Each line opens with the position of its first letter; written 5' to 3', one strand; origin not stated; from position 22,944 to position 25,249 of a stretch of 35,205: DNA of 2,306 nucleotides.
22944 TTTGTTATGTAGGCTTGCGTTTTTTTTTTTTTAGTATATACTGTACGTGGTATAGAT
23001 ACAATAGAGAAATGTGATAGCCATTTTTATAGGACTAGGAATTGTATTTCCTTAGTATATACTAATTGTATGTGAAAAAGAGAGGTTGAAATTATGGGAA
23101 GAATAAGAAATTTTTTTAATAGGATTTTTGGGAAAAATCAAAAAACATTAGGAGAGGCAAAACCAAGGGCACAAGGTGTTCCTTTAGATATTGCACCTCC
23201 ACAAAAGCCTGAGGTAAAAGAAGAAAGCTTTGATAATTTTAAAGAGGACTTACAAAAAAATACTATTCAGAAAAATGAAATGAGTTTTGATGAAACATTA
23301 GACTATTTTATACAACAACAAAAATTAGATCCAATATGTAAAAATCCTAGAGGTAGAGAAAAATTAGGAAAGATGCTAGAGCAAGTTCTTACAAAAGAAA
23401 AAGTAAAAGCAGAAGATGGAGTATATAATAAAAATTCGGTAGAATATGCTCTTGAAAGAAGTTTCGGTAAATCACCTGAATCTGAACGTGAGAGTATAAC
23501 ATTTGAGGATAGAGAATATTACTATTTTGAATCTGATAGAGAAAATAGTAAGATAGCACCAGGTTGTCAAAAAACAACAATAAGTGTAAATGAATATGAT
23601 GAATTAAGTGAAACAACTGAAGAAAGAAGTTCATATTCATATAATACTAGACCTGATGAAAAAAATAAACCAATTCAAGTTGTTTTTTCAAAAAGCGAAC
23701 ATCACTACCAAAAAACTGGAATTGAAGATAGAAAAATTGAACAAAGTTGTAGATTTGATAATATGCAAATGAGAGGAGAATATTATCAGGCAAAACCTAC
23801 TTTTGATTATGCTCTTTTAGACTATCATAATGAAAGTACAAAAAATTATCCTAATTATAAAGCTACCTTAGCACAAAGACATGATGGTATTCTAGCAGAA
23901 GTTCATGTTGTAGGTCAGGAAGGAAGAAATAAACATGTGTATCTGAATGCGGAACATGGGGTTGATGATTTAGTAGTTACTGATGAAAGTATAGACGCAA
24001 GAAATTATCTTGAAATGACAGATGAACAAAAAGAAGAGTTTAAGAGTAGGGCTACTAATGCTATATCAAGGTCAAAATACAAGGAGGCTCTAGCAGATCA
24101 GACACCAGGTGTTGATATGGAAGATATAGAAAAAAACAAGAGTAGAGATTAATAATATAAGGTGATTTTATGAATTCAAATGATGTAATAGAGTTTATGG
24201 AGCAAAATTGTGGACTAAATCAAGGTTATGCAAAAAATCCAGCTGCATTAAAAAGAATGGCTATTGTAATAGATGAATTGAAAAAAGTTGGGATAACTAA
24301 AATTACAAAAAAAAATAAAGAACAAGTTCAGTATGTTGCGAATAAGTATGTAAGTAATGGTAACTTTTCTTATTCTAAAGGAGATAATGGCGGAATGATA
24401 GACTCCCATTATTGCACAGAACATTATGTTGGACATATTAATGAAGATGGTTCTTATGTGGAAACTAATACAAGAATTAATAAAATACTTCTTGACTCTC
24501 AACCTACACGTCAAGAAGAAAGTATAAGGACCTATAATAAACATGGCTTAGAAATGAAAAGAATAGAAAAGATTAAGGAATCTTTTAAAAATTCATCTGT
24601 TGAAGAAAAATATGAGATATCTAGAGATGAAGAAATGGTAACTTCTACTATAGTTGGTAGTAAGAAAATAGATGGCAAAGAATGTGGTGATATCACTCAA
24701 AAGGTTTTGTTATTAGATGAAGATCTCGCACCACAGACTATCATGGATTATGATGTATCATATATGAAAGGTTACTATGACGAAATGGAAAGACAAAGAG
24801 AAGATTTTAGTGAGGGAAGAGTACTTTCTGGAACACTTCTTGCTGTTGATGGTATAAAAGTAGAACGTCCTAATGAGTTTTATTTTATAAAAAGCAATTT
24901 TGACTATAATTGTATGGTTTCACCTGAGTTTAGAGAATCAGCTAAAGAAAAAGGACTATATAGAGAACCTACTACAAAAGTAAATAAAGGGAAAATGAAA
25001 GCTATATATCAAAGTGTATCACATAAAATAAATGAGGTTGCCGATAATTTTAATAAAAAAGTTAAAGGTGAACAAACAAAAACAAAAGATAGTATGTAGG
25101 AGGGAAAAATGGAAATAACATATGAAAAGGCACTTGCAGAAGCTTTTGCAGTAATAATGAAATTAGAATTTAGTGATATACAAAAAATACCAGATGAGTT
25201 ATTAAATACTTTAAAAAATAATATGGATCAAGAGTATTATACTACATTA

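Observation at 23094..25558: Three-gene operon with no recognisable domains, built on a tandem paralogue pair, next to decayed mobile DNA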

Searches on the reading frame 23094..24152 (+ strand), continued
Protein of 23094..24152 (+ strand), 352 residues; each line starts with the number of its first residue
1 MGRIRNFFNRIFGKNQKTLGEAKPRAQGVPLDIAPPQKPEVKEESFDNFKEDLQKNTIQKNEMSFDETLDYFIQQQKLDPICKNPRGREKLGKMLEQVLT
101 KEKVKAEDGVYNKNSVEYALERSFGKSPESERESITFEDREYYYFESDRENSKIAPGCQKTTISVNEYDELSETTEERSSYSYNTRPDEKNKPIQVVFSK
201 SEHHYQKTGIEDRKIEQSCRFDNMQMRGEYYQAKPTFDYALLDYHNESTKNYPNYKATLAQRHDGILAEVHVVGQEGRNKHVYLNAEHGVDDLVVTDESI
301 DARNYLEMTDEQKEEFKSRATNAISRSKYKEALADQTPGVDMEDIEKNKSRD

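Call 56: find_encoding_contigs(protein=P0018, flank=6000, max_places=3)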
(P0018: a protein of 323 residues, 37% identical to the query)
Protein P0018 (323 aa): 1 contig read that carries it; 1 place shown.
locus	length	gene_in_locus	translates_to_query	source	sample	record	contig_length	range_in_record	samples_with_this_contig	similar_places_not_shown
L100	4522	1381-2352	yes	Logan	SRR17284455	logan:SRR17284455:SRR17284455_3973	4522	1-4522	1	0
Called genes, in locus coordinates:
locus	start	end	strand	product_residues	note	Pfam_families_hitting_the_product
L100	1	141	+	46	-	?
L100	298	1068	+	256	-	PF01177:Asp_Glu_race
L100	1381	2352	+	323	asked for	-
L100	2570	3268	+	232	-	PF00072:Response_reg, PF00486:Trans_reg_C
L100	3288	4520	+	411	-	?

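Call 68: find_related_loci(query=A1, collection=viral_contigs, flank=6000)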
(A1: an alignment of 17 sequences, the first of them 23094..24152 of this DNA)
Query A1 (352 aa) in viral_contigs; peptide patterns used: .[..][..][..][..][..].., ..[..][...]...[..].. (x = any residue, [..] = any of these).
97 stretches matched a pattern, but none encodes a relative of the query by tblastn (E <= 1e-3).

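Call 74: search_protein_families(library=pfam, proteins=[L015:2265-3353:+, L015:4466-5380:-, L015:3965-4450:-], max_evalue=0.01)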
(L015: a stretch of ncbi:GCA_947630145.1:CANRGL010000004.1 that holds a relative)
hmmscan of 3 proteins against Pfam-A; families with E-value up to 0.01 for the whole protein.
L015:2265-3353:+ (362 aa): 0 families

L015:4466-5380:- (304 aa): 0 families

L015:3965-4450:- (161 aa): 0 families

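Call 79: find_encoding_contigs(protein=P0012, flank=5000, max_places=2)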
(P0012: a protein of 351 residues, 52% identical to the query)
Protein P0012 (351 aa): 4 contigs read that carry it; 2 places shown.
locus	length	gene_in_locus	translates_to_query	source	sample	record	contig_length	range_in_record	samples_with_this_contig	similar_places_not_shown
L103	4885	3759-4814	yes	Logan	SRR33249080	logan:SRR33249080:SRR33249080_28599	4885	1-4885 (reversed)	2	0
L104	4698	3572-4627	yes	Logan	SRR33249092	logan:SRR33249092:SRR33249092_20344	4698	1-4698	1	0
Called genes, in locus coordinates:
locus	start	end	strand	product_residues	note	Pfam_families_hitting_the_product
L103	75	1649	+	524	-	PF13177:DNA_pol3_delta2, PF00004:AAA, PF22608:DNAX_ATPase_lid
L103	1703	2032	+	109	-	PF02575:YbaB_DNA_bd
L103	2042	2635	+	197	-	PF21176:RecR_HhH, PF02132:RecR_ZnF, PF01751:Toprim, PF13662:Toprim_4, PF21175:RecR_C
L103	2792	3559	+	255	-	PF01177:Asp_Glu_race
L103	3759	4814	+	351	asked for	-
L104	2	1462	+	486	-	?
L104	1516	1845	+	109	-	PF02575:YbaB_DNA_bd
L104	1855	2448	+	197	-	PF21176:RecR_HhH, PF02132:RecR_ZnF, PF01751:Toprim, PF13662:Toprim_4, PF21175:RecR_C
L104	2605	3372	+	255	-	PF01177:Asp_Glu_race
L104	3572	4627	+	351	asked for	-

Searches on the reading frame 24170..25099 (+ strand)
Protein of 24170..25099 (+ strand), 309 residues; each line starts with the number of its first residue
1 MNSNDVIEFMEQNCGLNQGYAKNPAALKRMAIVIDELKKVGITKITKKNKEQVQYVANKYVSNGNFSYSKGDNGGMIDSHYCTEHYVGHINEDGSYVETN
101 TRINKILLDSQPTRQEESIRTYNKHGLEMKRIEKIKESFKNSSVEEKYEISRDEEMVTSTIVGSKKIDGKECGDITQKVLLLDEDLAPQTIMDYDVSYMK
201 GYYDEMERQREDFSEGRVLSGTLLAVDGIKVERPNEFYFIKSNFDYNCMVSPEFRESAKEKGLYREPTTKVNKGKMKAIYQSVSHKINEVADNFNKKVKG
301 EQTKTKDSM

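Call 3: search_protein_families(library=pfam, proteins=[window:24170-25099:+], max_evalue=1)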
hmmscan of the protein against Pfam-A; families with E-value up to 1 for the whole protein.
window:24170-25099:+ (309 aa): 0 families

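Call 4: search_protein_families(library=ncbifam, proteins=[window:24170-25099:+], max_evalue=1)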
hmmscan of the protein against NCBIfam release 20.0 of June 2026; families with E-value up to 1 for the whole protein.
window:24170-25099:+ (309 aa): 1 family
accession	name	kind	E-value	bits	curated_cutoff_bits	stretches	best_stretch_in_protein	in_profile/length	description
NF004391.0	PRK05751.1-2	equivalog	0.027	14.1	223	1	32-115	84-170/171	protein-export chaperone SecB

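Call 6: search_protein_families(library=phrogs, proteins=[window:24170-25099:+], max_evalue=1)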
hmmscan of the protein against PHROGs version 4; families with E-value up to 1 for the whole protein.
window:24170-25099:+ (309 aa): 0 families

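Call 7: search_protein_families(library=padloc, proteins=[window:24170-25099:+], max_evalue=1)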
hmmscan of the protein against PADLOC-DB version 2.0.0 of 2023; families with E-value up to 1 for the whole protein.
window:24170-25099:+ (309 aa): 0 families

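Call 10: find_homologous_proteins(query=window:24170-25099:+)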
Query window:24170-25099:+ (309 aa): 4 proteins with E <= 0.001 among 1025 candidates.
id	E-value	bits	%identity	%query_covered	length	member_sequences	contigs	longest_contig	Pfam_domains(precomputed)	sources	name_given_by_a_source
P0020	4.1e-199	678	100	100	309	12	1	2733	-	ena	-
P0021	6.0e-171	585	85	100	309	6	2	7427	-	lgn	-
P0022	2.7e-125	436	67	98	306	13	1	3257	-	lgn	-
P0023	2.4e-113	396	63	100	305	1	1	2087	-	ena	-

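Call 26: search_solved_structures(query=A2, max_evalue=10)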
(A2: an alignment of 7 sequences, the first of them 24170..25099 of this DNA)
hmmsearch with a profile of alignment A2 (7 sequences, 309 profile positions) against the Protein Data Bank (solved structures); distinct sequences matched with E-value up to 10: 0.

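Call 40: search_protein_representatives(alignment_id=A3)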
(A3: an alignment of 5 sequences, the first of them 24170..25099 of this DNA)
Query: 5 sequences, 309 profile positions. Proteins with E-value up to 0.001 (for the whole library): 4; up to 1e-10: 3; up to 1e-30: 1. The best 4 are listed.
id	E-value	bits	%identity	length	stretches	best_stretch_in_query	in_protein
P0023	4.5e-174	594.1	-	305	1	1-309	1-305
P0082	5.0e-23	98.1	-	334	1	1-306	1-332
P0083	7.7e-23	97.5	-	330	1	1-309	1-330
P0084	1.1e-05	41.1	-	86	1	1-61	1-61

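Call 47: predict_structure(alignment_id=A3)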
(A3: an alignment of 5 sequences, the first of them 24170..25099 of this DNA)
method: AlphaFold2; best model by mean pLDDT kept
length: 309 residues; sequences in the alignment: 5
mean_pLDDT: 49.2   pTM: 0.36
mean pLDDT of the five models: 49.2, 48.6, 48.6, 47.5, 47.3
residues with pLDDT >= 90: 3; 70-90: 59; 50-70: 60; < 50: 187
segments of 3 or more residues with pLDDT < 50: 70-85, 100-131, 140-142, 152-163, 172-283, 302-309
pLDDT, mean of each block of 10 residues (from residue 1): 88 86 72 80 87 74 66 34 51 64 28 38 38 52 53 42 55 42 29 27 35 26 23 26 30 43 35 41 56 62 44
secondary structure, 60 per line:
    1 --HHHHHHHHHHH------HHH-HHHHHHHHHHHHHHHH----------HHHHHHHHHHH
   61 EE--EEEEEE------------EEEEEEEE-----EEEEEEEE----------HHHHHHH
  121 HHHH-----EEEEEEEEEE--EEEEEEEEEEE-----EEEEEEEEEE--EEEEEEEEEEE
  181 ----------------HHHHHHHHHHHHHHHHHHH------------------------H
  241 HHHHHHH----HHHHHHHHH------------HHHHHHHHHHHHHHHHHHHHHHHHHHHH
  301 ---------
elements in order: H3-13 H24-39 H50-60 E65-70 E83-90 E96-103 H114-124 E130-139 E142-152 E158-167 E170-180 H197-215 H240-247 H252-260 H273-300

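Call 77: find_related_loci(query=A2, collection=viral_contigs, flank=6000)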
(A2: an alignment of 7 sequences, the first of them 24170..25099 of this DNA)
Query A2 (309 aa) in viral_contigs; peptide patterns used: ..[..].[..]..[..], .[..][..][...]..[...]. (x = any residue, [..] = any of these).
173 stretches matched a pattern, but none encodes a relative of the query by tblastn (E <= 1e-3).

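Call 78: fold_search(model_id=the predicted structure, library=pdb)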
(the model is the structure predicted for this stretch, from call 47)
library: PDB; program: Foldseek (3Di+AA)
matches with E <= 10: 538; with E <= 0.001: 0
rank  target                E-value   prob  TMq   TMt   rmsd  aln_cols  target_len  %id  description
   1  9b85_N                2.2e-03  0.38  0.13  0.14  25.5       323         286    9  Cryo-EM structure of human dynactin complex bound to Chlamydia effector Dre1 (released 2025-04-16)
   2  3aaa_A                2.5e-03  0.51  0.13  0.14  22.3       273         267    8  Crystal Structure of Actin capping protein in complex with V-1 (released 2010-08-04)
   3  7dsa_A                2.8e-03  0.33  0.12  0.14  21.9       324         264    9  Crystal structure of actin capping protein in complex with V-1 (space group P62) (released 2021-03-03)
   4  9b7j_N                6.5e-03  0.25  0.13  0.14  25.5       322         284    9  Cryo-EM structure of human dynactin complex bound to Chlamydia effector Dre1 (released 2025-04-16)
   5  3lk4_1                6.9e-03  0.21  0.12  0.13  22.3       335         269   10  Crystal structure of CapZ bound to the uncapping motif from CD2AP (released 2010-04-07)
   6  9y9m_Y                9.6e-03  0.33  0.13  0.14  22.4       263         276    9  Capping protein bound to the barbed end of cofilactin (released 2026-03-04)
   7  7ds3_A                1.3e-02  0.18  0.12  0.13  22.3       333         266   10  Crystal structure of actin capping protein in complex with twinflin-2 C-terminus tail (released 2021-03-03)
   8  7ds8_A                1.4e-02  0.20  0.12  0.13  21.9       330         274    8  Crystal structure of actin capping protein in complex with twinflin-1/CD2AP CPI chimera peptide (CDN-TWC) (released 2021-03-03)
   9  1izn_A                1.7e-02  0.21  0.13  0.14  24.5       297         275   10  Crystal Structure of Actin Filament Capping Protein CapZ (released 2003-04-08)
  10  3lk2_A                1.8e-02  0.23  0.13  0.14  23.4       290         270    8  Crystal structure of CapZ bound to the uncapping motif from CARMIL (released 2010-04-07)
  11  3lk3_A                2.7e-02  0.18  0.13  0.14  22.8       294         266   10  Crystal structure of CapZ bound to the CPI and CSI uncapping motifs from CARMIL (released 2010-04-07)
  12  1izn_C                3.6e-02  0.16  0.13  0.14  23.7       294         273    8  Crystal Structure of Actin Filament Capping Protein CapZ (released 2003-04-08)
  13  7ccc_C                4.7e-02  0.20  0.13  0.14  22.2       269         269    8  The structure of the actin filament uncapping complex mediated by twinfilin (released 2021-02-03)
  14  4psn_C                5.0e-02  0.11  0.09  0.12  18.0       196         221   10  Crystal structure of apeThermo-DBP-RP2 (released 2014-04-30)
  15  8p94_U                5.3e-02  0.13  0.13  0.14  22.6       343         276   11  Cryo-EM structure of cortactin stabilized Arp2/3-complex nucleated actin branches (released 2024-01-03)
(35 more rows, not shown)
